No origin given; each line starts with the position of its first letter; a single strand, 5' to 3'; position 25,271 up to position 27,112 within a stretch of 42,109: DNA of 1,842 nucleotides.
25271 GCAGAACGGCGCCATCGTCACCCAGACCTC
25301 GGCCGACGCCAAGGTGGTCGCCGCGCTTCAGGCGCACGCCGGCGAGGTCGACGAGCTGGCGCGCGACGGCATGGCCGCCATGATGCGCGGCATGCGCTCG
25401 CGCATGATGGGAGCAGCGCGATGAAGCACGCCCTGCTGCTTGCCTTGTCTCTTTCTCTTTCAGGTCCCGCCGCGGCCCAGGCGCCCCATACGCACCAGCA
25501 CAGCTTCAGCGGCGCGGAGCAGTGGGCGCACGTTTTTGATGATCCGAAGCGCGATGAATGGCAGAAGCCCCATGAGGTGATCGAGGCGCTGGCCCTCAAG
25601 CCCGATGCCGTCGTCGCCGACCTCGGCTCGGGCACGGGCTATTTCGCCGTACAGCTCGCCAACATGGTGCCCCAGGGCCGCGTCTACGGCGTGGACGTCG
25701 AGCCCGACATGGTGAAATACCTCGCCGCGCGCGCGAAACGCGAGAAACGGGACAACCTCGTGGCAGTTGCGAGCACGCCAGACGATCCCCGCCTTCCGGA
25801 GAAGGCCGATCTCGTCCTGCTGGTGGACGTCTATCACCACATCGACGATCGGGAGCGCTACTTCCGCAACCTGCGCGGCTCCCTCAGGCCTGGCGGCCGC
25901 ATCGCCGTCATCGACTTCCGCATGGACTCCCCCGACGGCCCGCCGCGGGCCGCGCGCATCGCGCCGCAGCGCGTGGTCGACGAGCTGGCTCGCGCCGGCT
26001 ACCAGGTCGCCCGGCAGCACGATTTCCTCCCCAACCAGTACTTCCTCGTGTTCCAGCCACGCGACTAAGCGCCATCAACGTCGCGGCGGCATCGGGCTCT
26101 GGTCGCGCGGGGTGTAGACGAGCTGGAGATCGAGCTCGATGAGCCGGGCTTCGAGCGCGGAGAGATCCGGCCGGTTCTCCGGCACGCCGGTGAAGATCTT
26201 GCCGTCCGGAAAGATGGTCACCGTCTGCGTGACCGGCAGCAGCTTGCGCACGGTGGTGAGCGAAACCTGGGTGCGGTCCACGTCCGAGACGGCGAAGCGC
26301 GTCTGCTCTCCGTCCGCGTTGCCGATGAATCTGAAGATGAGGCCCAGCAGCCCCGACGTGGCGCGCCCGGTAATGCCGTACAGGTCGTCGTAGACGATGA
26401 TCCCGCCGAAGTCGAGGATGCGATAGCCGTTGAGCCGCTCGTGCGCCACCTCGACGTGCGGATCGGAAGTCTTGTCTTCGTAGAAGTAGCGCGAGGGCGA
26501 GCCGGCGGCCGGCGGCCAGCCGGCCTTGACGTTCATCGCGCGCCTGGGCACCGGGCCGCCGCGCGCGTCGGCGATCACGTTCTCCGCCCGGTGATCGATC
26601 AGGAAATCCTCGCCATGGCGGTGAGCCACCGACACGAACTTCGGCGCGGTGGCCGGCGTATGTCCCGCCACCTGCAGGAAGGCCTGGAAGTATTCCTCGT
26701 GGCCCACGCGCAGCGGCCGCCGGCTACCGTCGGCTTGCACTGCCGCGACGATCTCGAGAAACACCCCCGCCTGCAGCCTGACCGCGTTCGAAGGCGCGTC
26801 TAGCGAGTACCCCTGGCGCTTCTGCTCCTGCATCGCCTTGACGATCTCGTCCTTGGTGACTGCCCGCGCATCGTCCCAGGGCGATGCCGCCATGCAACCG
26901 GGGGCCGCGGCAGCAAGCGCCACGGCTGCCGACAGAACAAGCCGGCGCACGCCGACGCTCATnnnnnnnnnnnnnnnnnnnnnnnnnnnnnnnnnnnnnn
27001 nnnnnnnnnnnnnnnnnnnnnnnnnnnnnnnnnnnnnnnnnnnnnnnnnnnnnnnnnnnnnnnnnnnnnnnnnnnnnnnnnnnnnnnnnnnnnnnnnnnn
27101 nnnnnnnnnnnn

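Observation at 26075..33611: Five translationally coupled genes: B12-radical-SAM, TIR-STAND NTPase, UbiA, UbiA, secreted protein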

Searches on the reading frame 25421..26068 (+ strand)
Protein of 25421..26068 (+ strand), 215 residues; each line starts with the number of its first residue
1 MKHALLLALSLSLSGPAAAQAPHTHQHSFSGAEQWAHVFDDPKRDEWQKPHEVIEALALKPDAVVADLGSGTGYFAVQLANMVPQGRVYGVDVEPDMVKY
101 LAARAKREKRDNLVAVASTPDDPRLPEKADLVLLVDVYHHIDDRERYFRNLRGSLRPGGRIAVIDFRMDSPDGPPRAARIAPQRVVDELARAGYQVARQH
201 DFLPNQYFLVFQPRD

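Call 14: search_protein_families(library=pfam, proteins=[window:25421-26068:+], max_evalue=0.001)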
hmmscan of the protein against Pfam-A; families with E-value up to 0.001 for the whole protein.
window:25421-26068:+ (215 aa): 17 families
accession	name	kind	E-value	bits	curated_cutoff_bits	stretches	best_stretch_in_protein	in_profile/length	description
PF08242.18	Methyltransf_12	-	5.2e-18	66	30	1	67-161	2-98/98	Methyltransferase domain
PF08241.18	Methyltransf_11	-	1.4e-16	61.3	21.2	1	67-162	2-94/95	Methyltransferase domain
PF13649.12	Methyltransf_25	-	2.8e-16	60.4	27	1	65-159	1-97/97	Methyltransferase domain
PF13847.12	Methyltransf_31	-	3.6e-16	59.6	27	1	60-167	2-113/145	Methyltransferase domain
PF13489.12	Methyltransf_23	-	2.7e-11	43.9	27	1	54-184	13-124/164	Methyltransferase domain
PF00891.24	Methyltransf_2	-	1.4e-08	34.7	22.3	1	38-168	38-169/210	O-methyltransferase domain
PF01209.24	Ubie_methyltran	-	4.9e-08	33.1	20.1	1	45-166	33-154/233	ubiE/COQ5 methyltransferase family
PF02475.24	TRM5-TYW2_MTfase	-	1e-07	32.5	28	1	59-139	34-115/164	TRM5/TYW2 methyltransferase domain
PF01728.25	FtsJ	-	5.2e-07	30.2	24.1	1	49-100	8-60/181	FtsJ-like methyltransferase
PF01135.25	PCMT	-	2.2e-06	28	20.3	1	53-116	65-129/210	Protein-L-isoaspartate(D-aspartate) O-methyltransferase (PCMT)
PF02390.23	Methyltransf_4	-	2.2e-06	27.7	24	1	63-116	3-56/173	Putative methyltransferase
PF05175.20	MTS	-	2.6e-06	27.6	23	1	55-162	25-137/170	Methyltransferase small domain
PF01269.23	Fibrillarin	-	1.7e-05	24.5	27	1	54-161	64-172/227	Fibrillarin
PF24675.1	NpmA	-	6.5e-05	22.8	60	1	55-118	17-84/214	16S rRNA (adenine(1408)-N(1))-methyltransferase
PF13578.12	Methyltransf_24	-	0.00015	23.1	26.3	1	68-163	3-102/105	Methyltransferase domain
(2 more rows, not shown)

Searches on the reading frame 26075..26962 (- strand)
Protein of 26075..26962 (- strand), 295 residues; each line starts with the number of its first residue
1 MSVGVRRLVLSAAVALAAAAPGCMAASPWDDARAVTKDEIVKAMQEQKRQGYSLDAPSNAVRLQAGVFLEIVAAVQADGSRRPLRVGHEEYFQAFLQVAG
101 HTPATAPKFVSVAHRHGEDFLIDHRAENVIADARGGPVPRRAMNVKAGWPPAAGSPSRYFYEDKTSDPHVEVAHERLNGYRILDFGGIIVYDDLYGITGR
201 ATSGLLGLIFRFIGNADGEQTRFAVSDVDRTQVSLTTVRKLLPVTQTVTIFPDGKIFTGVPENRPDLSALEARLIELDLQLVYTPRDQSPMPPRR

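Call 8: search_protein_families(library=pfam, proteins=[window:26075-26962:-], max_evalue=0.01)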
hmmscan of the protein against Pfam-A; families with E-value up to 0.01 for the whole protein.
window:26075-26962:- (295 aa): 0 families

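Call 9: search_protein_families(library=padloc, proteins=[window:26075-26962:-], max_evalue=0.01)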
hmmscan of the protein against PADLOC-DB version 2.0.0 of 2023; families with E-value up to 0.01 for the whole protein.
window:26075-26962:- (295 aa): 0 families

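Call 10: search_protein_families(library=ncbifam, proteins=[window:26075-26962:-], max_evalue=0.01)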
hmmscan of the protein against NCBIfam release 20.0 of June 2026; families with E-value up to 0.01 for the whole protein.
window:26075-26962:- (295 aa): 0 families
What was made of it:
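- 26075..26962 (-): P5, a secreted or periplasmic protein of unknown function and unmatched fold (295 aa). ATGA overlap with UbiA2. Accessory of the TIR-type cassettes. No Pfam, NCBIfam or PADLOC hit (calls 8-10).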

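Call 24: find_homologous_proteins(query=window:26075-26962:-)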
Query window:26075-26962:- (295 aa): 47 proteins with E <= 0.001 among 8000 candidates.
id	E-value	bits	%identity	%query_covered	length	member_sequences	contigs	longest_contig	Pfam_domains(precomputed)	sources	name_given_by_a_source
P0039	8.8e-193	657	100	100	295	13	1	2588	-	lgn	-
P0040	7.1e-139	480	73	100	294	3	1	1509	-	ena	-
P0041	1.4e-131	456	74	90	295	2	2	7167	-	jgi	-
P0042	3.1e-125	435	71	91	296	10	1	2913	-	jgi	jgi:hypothetical protein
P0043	3.6e-125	435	69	100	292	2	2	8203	-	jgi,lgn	jgi:hypothetical protein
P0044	8.8e-120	417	66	93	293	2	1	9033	-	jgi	-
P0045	1.3e-118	414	68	84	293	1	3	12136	-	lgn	-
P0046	2.6e-117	409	64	91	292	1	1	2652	-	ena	-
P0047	4.0e-117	409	65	100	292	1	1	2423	-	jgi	jgi:hypothetical protein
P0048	8.6e-117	408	66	88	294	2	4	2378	-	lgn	-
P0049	6.4e-116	405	66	97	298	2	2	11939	-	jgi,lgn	jgi:hypothetical protein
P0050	9.9e-113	394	63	100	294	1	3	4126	-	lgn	-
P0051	1.4e-99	351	58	98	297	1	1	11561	-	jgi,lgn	jgi:hypothetical protein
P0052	7.5e-92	326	55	89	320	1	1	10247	-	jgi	jgi:hypothetical protein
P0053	1.5e-91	325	54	99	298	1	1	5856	-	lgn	-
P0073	1.1e-80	289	50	93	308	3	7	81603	-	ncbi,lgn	-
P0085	6.7e-51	191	40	86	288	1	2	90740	-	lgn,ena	-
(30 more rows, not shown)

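Call 27: find_related_loci(query=A1, collection=genome_contigs, flank=10000)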
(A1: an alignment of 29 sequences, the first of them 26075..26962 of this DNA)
Query A1 (295 aa) in genome_contigs; peptide patterns used: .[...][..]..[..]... (x = any residue, [..] = any of these).
23 stretches matched a pattern; 4 encode a relative of the query (tblastn E <= 1e-3); 4 distinct loci.
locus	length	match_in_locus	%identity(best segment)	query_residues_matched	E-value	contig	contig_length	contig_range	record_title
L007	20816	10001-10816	50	21-293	1e-84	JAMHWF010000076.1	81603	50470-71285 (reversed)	MAG: Ideonella sp. isolate UR_AS_maxbin.027 k201_961261, whole genome shotgun sequence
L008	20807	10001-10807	49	25-294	2e-83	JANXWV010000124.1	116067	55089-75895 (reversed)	MAG: Rhizobacter sp. isolate GL140_2_metabat_290 GL140_2_k141_1922943, whole genome shotgun sequence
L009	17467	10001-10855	48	8-292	3e-83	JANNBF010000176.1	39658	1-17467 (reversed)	MAG: Rhizobacter sp. isolate OTE_78_metabat_365 OTE_78_k141_2232378, whole genome shotgun sequence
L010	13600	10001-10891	45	1-294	1e-78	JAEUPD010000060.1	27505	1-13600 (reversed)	MAG: Rubrivivax sp. isolate new MAG-216 k141_2780862, whole genome shotgun sequence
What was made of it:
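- Tried and rejected: The search is limited by its pattern, so this is not a true census (call 27).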

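Call 32: find_encoding_contigs(protein=P0073, flank=10000, max_places=3)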
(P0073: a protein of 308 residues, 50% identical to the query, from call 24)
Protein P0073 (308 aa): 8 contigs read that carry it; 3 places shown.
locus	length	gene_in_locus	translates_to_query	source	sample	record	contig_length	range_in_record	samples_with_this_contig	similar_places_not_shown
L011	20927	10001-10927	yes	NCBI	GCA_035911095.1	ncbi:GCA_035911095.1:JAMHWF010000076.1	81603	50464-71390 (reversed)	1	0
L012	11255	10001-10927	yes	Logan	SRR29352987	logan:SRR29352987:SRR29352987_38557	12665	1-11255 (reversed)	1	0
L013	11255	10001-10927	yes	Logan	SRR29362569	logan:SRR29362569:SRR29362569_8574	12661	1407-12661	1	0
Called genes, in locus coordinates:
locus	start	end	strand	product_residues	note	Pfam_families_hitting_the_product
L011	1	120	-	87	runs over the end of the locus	PF09834:DUF2061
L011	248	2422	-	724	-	PF03412:Peptidase_C39, PF00664:ABC_membrane, PF00005:ABC_tran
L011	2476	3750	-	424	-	PF25973:BSH_CzcB (faint), PF26002:Beta-barrel_AprE (faint)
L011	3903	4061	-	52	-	-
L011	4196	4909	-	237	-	PF03472:Autoind_bind, PF00196:GerE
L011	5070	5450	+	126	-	-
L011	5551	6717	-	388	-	PF12679:ABC2_membrane_2, PF12698:ABC2_membrane_3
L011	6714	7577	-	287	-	PF00005:ABC_tran, PF13304:AAA_21 (weak)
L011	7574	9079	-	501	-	PF00561:Abhydrolase_1, PF12146:Hydrolase_4 (faint), PF08386:Abhydrolase_4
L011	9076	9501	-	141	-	PF00462:Glutaredoxin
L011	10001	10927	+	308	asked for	-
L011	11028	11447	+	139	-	PF00903:Glyoxalase, PF13669:Glyoxalase_4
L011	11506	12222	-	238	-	-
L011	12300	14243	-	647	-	PF00085:Thioredoxin, PF03190:Thioredox_DsbH (weak), PF13098:Thioredoxin_2, PF13899:Thioredoxin_7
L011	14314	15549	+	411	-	PF07786:HGSNAT_cat (weak), PF10129:OpgC_C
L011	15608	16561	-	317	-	PF00657:Lipase_GDSL, PF13472:Lipase_GDSL_2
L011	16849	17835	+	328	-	PF00005:ABC_tran, PF08402:TOBE_2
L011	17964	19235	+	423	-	PF13416:SBP_bac_8, PF13343:SBP_bac_6 (weak)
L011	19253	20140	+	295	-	PF00528:BPD_transp_1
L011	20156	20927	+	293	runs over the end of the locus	PF00528:BPD_transp_1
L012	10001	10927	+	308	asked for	-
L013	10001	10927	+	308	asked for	-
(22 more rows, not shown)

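Call 33: predict_structure(alignment_id=A1)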
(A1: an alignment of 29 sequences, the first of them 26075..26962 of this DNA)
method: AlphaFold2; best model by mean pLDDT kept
length: 295 residues; sequences in the alignment: 29
mean_pLDDT: 93.1   pTM: 0.86
mean pLDDT of the five models: 93.1, 93.0, 91.4, 91.3, 90.9
residues with pLDDT >= 90: 242; 70-90: 45; 50-70: 8; < 50: 0
segments of 3 or more residues with pLDDT < 50: none
pLDDT, mean of each block of 10 residues (from residue 1): 84 80 70 97 97 93 97 95 97 98 96 97 97 96 98 95 85 97 98 96 82 90 97 95 94 94 98 97 95 91
secondary structure, 60 per line:
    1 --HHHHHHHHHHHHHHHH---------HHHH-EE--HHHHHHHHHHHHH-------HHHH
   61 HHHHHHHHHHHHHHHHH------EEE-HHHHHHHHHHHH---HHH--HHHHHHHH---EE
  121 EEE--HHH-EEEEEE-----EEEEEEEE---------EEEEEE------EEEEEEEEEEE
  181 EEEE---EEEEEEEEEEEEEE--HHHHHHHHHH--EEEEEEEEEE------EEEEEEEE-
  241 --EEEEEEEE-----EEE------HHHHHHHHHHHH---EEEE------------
elements in order: H3-18 H28-31 H37-49 H57-77 E84-86 H88-99 H108-115 E119-123 E130-135 E141-148 E158-163 E170-184 E188-201 H204-213 E216-225 E232-239 E243-250 E256-258 H265-276 E280-283
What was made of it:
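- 26075..26962 (-): AF2 pLDDT 93 (call 33).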

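Call 35: fold_search(model_id=the predicted structure, library=pdb)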
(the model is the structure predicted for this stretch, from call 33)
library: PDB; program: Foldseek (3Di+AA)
matches with E <= 10: 507; with E <= 0.001: 0
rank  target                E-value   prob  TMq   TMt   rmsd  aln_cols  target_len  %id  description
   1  8rox_A                5.1e-02  0.23  0.18  0.16  15.8       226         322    8  Structure of the human DDB1-DDA1-DCAF15 E3 ubiquitin ligase bound to compound furan 12 (released 2024-04-03)
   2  8de6_A                1.1e-01  0.02  0.08  0.07  26.0       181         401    9  Oligomeric C9 in complex with aE11 Fab (released 2023-01-25)
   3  7v62_B                1.7e-01  0.04  0.14  0.11  18.4       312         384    9  Crystal structure of human OSBP ORD in complex with cholesterol (released 2022-06-08)
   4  7ntx_A                2.1e-01  0.02  0.10  0.06  23.2       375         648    8  Vip3Bc1 tetramer in processed, activated state (released 2021-04-14)
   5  3nqy_A                2.3e-01  0.08  0.13  0.18  17.4       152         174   10  Crystal structure of the autoprocessed complex of Vibriolysin MCP-02 with a single point mutation E346A (released 2010-10-06)
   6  6tfj_B                2.3e-01  0.03  0.11  0.06  20.5       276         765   11  Vip3Aa protoxin structure (released 2020-08-12)
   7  6yrg_A                2.5e-01  0.02  0.10  0.06  23.2       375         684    8  Vip3Bc1 tetramer in processed, activated state (released 2021-03-17)
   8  3nqz_A                3.0e-01  0.07  0.13  0.19  17.5       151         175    9  Crystal structure of the autoprocessed Vibriolysin MCP-02 with E369A mutation (released 2010-10-06)
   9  5l84                  3.1e-01  0.06  0.14  0.15  19.1       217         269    8  Structure of the H959F variant of the PpsC dehydratase domain from Mycobacterium tuberculosis (released 2017-08-30)
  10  6v1v_D                3.3e-01  0.01  0.09  0.05  22.4       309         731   12  VIP3B (VIP3B_2160) adapted for crystallization (released 2019-12-18)
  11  7v62_C                4.0e-01  0.02  0.11  0.11  19.0       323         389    7  Crystal structure of human OSBP ORD in complex with cholesterol (released 2022-06-08)
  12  2x5c_B                4.2e-01  0.20  0.12  0.26   9.4        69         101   14  Crystal structure of hypothetical protein ORF131 from Pyrobaculum Spherical Virus (released 2010-07-21)
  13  5o1r_A                4.2e-01  0.14  0.15  0.34  14.9       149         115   10  human Fab 5H2 bound to NHBA-C3 from Neisseria meningitidis serogroup B (released 2018-05-30)
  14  2gfg_B                4.2e-01  0.07  0.14  0.19  13.8       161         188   12  Crystal structure of a putative adenylate cyclase (bh2851) from bacillus halodurans at 2.12 A resolution (released 2006-05-02)
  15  3qsz_B                4.7e-01  0.03  0.10  0.15  18.8       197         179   10  Crystal Structure of the STAR-related lipid transfer protein (fragment 25-204) from Xanthomonas axonopodis at the reso (released 2011-04-20)
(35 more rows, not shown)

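Call 38: search_protein_families(library=pfam, proteins=[L008:10850-12172:-, L008:12169-12702:-, L008:13366-14802:-, L008:1124-1951:-, L009:1958-4567:+, L010:1757-3295:-, L010:4-1680:-, L010:11030-12052:-, L010:12324-13193:-, L008:15394-17055:-], max_evalue=0.001)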
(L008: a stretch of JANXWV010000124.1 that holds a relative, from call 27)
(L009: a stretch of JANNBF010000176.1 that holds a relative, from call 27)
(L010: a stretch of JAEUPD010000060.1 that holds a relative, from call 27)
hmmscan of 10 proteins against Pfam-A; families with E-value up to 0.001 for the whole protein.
L008:10850-12172:- (440 aa): 3 families
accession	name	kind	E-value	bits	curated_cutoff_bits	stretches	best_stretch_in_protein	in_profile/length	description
PF03453.22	MoeA_N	-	2.7e-42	144.6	30.8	1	27-190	1-160/160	MoeA N-terminal region (domain I and II)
PF00994.29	MoCF_biosynth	-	5.6e-36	123.8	26.6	1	205-349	3-142/144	Probable molybdopterin binding domain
PF03454.20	MoeA_C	-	9.3e-17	61.5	22.1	1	365-436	2-72/72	MoeA C-terminal region (domain IV)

L008:12169-12702:- (177 aa): 6 families
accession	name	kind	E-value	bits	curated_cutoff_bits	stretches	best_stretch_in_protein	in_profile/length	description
PF00583.31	Acetyltransf_1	-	8.6e-18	65.2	20.7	1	55-151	27-116/116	Acetyltransferase (GNAT) family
PF13673.13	Acetyltransf_10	-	2.1e-10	41.1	23.6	1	59-156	25-112/128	Acetyltransferase (GNAT) domain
PF13508.13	Acetyltransf_7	-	4.2e-10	40.3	27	1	66-152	4-83/84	Acetyltransferase (GNAT) domain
PF13302.13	Acetyltransf_3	-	4.8e-07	31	25.4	1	8-151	1-137/138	Acetyltransferase (GNAT) domain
PF08445.16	FR47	-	2.4e-06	27.9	22.1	1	93-153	21-79/86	FR47-like protein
PF13420.13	Acetyltransf_4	-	4.7e-06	27.1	24.3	1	11-167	1-150/155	Acetyltransferase (GNAT) domain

L008:13366-14802:- (478 aa): 3 families
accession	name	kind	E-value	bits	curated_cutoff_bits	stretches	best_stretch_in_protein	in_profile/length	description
PF06463.18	Mob_synth_C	-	4.7e-37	127.2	37.4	1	320-446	2-127/128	Molybdenum Cofactor Synthesis C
PF04055.27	Radical_SAM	-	1.1e-33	117.3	29.5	1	143-312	1-164/166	Radical SAM superfamily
PF13353.11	Fer4_12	-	3.7e-06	27.7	22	1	148-254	14-111/137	4Fe-4S single cluster domain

L008:1124-1951:- (275 aa): 1 family
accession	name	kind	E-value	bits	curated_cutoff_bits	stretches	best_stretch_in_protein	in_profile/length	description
PF03618.20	Kinase-PPPase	-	2.7e-85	286.6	23.5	1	6-265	1-256/256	Kinase/pyrophosphorylase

L009:1958-4567:+ (869 aa): 3 families
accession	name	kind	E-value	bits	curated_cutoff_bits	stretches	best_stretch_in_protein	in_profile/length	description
PF01326.24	PPDK_N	-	2.1e-119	399.1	27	1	90-420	2-321/328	Pyruvate phosphate dikinase, AMP/ATP-binding domain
PF02896.24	PEP-utilizers_C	-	4.5e-58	197.2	22.8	1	554-866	17-288/293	PEP-utilising enzyme, PEP-binding domain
PF00391.29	PEP-utilizers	-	3.4e-28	97.5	23.1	1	460-530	2-72/72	PEP-utilising enzyme, mobile domain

L010:1757-3295:- (512 aa): 0 families

L010:4-1680:- (559 aa): 0 families

L010:11030-12052:- (340 aa): 3 families
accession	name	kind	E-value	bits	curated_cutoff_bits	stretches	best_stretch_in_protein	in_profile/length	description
PF00891.24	Methyltransf_2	-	1.4e-46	158.9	22.3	1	115-319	4-209/210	O-methyltransferase domain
PF08100.18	Dimerisation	-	1.2e-16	60.7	25.6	1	9-87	7-90/93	O-methyltransferase dimerisation domain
PF09339.16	HTH_IclR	-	0.00028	21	22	1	38-68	16-46/52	IclR helix-turn-helix domain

L010:12324-13193:- (289 aa): 0 families

L008:15394-17055:- (553 aa): 5 families
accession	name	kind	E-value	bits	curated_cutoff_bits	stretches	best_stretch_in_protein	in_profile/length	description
PF02562.22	PhoH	-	2.3e-45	155.1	27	1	340-539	2-188/205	PhoH-like protein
PF13638.12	PIN_4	-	2e-33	116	21.9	1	93-242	1-131/132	PIN domain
PF13604.12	AAA_30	-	1.2e-07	32.1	27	1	344-507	3-128/191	AAA domain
PF13401.12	AAA_22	-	1.5e-06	29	27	0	466-491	84-107/130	AAA domain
PF13245.12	AAA_19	-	9.2e-05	23.1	25.1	0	467-507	89-129/134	AAA domain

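Call 93: fold_search(model_id=the predicted structure, library=viral)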
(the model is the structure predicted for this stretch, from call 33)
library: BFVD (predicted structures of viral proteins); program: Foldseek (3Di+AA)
matches with E <= 10: 632; with E <= 0.001: 0
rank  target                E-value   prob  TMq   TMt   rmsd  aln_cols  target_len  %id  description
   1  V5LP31                1.2e-01  0.10  0.15  0.09  12.8       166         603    9  (no name in the UniProt tables at hand)
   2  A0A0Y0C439            1.3e-01  0.18  0.13  0.09  14.1       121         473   11  DNA polymerase processivity factor [Macropodid alphaherpesvirus 1]
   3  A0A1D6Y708            1.3e-01  0.08  0.12  0.14  16.6       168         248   11  (no name in the UniProt tables at hand)
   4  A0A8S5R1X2            1.4e-01  0.13  0.11  0.09  15.2       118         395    6  Beta clamp protein [Siphoviridae sp. ctXX925]
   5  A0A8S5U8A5            1.6e-01  0.08  0.10  0.14  14.9       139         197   12  DNA polymerase sliding clamp from polymerase, sliding clamp, processivity.5A [Podoviridae sp. ctdxt3]
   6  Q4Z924                2.1e-01  0.11  0.13  0.16  16.3       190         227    7  ORF053 [Staphylococcus phage Twort (strain DSM 17442 / HER 48)]
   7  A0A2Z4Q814            2.5e-01  0.06  0.10  0.17  13.7       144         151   12  (no name in the UniProt tables at hand)
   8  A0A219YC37            2.8e-01  0.05  0.14  0.12  25.4       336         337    8  J domain-containing protein [Aeromonas phage 65.2]
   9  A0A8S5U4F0            2.8e-01  0.02  0.09  0.06  28.4       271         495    8  Uncharacterized protein [Podoviridae sp. ctZDN4]
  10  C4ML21                3.3e-01  0.06  0.11  0.17  14.5       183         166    9  p21 [Xanthomonas phage phiL7]
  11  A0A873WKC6            3.3e-01  0.05  0.09  0.07  20.4       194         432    8  (no name in the UniProt tables at hand)
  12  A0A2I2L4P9            3.5e-01  0.16  0.13  0.13  11.2       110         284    5  Uncharacterized protein [Orpheovirus IHUMI-LCC2]
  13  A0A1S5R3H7            3.7e-01  0.44  0.12  0.33   8.4        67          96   15  Uncharacterized protein [Pseudomonas phage pf16]
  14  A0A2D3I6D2            4.2e-01  0.47  0.12  0.44  11.7        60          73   13  ORF426 [White spot syndrome virus]
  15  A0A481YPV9            4.4e-01  0.02  0.11  0.12  17.3       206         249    8  Uncharacterized protein [Pithovirus LCDPAC02]
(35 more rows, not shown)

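Call 94: find_encoding_contigs(protein=P0085, flank=10000, max_places=1)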
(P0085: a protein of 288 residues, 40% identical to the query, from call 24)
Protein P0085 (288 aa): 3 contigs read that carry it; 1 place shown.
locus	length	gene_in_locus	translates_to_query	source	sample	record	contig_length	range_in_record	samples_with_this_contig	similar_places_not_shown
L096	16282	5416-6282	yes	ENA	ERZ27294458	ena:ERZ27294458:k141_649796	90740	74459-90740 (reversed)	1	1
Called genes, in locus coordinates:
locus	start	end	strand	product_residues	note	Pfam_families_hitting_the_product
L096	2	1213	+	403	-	?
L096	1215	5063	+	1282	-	PF06283:ThuA, PF07995:GSDH, PF00801:PKD, PF18911:PKD_4, PF22352:K319L-like_PKD (faint), PF03422:CBM_6, PF07691:PA14, PF18962:Por_Secre_tail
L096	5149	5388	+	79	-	PF14310:Fn3-like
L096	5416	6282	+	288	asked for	-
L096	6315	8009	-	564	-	PF01433:Peptidase_M1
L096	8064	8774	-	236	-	-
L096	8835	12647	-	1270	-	PF07494:Reg_prop (faint), PF07495:Y_Y_Y, PF00512:HisKA, PF02518:HATPase_c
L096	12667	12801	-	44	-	-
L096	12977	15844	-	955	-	PF01590:GAF, PF13185:GAF_2, PF13492:GAF_3, PF00512:HisKA, PF02518:HATPase_c, PF13589:HATPase_c_3 (weak), PF00072:Response_reg, PF00211:Guanylate_cyc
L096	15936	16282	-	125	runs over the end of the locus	PF00072:Response_reg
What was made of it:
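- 26075..26962 (-): It stands alone in L011 and L096 (calls 32, 94).
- P5 homologues occur alone in L011 and L096 (calls 32, 94).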
